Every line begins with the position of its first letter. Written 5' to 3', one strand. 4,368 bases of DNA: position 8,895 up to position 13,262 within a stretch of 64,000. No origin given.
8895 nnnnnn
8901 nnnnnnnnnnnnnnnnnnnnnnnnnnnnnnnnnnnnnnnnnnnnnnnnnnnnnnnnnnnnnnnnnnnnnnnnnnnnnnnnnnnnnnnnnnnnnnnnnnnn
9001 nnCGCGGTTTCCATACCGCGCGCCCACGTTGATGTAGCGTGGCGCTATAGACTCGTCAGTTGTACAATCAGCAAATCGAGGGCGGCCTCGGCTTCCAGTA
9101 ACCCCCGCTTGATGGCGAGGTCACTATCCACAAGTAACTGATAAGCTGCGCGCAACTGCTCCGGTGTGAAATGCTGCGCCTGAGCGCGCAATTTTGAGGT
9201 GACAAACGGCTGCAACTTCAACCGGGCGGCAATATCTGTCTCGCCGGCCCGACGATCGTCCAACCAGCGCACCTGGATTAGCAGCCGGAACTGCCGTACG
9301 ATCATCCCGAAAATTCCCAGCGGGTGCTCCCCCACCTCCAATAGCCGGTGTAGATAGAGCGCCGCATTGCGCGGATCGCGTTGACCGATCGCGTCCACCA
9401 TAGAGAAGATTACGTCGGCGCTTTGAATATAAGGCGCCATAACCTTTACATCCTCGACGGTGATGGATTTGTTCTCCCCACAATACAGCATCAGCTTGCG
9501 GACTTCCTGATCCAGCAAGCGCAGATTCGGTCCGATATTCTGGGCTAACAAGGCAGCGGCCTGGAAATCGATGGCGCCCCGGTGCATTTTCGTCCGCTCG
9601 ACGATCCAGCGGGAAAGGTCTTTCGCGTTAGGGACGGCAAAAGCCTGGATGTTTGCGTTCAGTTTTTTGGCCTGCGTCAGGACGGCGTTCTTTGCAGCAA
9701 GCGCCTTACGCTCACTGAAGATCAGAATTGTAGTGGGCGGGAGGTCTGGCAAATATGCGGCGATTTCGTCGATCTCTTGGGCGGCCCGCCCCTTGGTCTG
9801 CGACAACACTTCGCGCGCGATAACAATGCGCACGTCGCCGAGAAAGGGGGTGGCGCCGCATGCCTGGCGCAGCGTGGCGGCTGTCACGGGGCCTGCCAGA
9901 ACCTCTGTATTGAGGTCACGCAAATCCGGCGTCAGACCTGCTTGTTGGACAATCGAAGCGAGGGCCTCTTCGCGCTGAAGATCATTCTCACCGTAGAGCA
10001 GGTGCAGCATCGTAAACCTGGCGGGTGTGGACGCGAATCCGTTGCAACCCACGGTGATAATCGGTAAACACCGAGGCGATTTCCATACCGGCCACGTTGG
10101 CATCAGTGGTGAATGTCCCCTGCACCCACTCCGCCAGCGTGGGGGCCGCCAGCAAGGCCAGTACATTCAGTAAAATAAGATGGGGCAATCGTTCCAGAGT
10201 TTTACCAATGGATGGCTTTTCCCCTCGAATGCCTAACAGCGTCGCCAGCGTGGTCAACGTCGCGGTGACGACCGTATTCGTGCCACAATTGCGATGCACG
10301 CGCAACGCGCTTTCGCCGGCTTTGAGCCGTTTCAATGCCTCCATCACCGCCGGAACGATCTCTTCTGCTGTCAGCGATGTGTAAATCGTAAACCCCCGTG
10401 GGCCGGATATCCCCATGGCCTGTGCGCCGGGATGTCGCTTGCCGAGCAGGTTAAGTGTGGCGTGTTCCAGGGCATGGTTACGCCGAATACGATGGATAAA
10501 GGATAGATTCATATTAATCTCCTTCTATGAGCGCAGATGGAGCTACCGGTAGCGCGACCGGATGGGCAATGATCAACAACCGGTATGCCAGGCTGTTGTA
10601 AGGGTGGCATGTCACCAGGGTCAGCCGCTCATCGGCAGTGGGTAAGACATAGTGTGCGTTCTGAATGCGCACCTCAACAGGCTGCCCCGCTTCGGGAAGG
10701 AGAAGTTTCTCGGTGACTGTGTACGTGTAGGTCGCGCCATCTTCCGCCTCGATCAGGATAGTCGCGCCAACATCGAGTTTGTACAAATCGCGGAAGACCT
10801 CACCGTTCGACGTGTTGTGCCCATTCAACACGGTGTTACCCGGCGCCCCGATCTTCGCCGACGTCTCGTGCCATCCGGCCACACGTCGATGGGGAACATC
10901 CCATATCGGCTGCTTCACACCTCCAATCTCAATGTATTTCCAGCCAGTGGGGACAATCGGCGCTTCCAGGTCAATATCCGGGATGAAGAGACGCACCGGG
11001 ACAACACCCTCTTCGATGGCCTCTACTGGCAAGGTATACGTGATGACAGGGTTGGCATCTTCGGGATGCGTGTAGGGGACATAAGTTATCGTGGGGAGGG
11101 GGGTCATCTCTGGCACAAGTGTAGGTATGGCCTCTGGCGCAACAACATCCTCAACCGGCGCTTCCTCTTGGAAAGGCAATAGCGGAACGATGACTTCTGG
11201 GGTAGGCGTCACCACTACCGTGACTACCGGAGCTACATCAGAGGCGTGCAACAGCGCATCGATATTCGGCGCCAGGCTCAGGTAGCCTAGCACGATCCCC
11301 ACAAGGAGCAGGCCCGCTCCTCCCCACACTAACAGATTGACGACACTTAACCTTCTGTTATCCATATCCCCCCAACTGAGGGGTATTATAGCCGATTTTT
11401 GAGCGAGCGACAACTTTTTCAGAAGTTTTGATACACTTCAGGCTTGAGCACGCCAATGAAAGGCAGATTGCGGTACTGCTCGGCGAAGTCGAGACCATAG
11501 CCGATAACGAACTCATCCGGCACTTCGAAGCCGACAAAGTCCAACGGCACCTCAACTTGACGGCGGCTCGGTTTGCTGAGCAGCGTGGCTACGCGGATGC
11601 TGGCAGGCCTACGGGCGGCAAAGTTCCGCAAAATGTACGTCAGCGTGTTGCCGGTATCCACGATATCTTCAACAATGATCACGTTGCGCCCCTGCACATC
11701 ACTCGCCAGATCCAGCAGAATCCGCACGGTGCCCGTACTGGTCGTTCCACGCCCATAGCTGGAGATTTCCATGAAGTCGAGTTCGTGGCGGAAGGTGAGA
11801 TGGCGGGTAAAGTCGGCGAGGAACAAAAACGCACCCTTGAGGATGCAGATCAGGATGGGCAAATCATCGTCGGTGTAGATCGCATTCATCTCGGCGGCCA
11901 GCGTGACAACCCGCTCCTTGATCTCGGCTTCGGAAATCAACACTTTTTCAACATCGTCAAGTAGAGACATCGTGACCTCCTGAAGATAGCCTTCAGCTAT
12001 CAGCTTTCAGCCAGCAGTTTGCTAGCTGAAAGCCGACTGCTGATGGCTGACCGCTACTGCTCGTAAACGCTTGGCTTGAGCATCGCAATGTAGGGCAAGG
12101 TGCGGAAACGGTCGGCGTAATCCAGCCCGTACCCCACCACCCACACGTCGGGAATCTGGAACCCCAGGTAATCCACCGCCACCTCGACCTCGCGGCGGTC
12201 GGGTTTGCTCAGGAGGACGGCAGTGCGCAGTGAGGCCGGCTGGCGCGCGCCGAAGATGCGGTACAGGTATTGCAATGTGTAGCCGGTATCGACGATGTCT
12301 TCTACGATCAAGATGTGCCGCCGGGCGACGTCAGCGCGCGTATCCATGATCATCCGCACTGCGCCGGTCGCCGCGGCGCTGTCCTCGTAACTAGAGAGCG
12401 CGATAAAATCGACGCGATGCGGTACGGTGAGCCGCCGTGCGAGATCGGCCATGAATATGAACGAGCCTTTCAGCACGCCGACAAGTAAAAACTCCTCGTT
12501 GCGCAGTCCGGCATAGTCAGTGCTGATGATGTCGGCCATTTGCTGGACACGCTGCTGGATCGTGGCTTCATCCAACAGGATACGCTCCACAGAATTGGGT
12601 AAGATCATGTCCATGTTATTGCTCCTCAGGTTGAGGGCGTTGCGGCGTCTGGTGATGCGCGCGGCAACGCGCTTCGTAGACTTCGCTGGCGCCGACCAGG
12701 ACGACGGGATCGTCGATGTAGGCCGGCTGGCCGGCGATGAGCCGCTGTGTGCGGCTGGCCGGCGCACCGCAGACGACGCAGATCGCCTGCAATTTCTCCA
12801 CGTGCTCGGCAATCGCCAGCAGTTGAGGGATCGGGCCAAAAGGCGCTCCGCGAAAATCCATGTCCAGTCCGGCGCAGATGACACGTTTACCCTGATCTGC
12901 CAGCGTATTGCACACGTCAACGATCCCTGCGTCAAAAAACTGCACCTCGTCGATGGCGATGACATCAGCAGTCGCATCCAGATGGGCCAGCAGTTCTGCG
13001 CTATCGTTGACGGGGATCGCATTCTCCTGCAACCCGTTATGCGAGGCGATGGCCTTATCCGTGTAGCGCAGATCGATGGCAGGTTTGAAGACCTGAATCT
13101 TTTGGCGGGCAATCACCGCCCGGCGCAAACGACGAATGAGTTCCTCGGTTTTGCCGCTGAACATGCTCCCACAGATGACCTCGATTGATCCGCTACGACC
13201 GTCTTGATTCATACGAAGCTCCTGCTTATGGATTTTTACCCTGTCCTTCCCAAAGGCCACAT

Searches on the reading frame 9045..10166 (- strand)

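Call 27: search_protein_families(library=pfam, proteins=[window:9045-10166:-], max_evalue=0.0001)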
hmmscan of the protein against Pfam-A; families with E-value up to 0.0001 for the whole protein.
window:9045-10166:- (373 aa): 2 families
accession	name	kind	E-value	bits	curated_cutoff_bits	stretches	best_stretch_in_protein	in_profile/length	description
PF21694.2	DNA_pol3_delta_C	-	1.2e-30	106.5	27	1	252-370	3-121/121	DNA polymerase III delta subunit, C-terminal domain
PF06144.19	DNA_pol3_delta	-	1.4e-10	41.7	21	1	55-170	1-117/124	DNA polymerase III, delta subunit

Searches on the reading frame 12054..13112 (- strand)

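Call 27: search_protein_families(library=pfam, proteins=[window:12054-13112:-], max_evalue=0.0001)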
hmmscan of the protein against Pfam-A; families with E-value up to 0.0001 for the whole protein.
window:12054-13112:- (352 aa): 1 family
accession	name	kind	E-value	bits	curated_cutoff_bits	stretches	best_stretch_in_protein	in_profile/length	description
PF00156.33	Pribosyltran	-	2.6e-25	89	26.3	1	186-332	9-157/158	Phosphoribosyl transferase domain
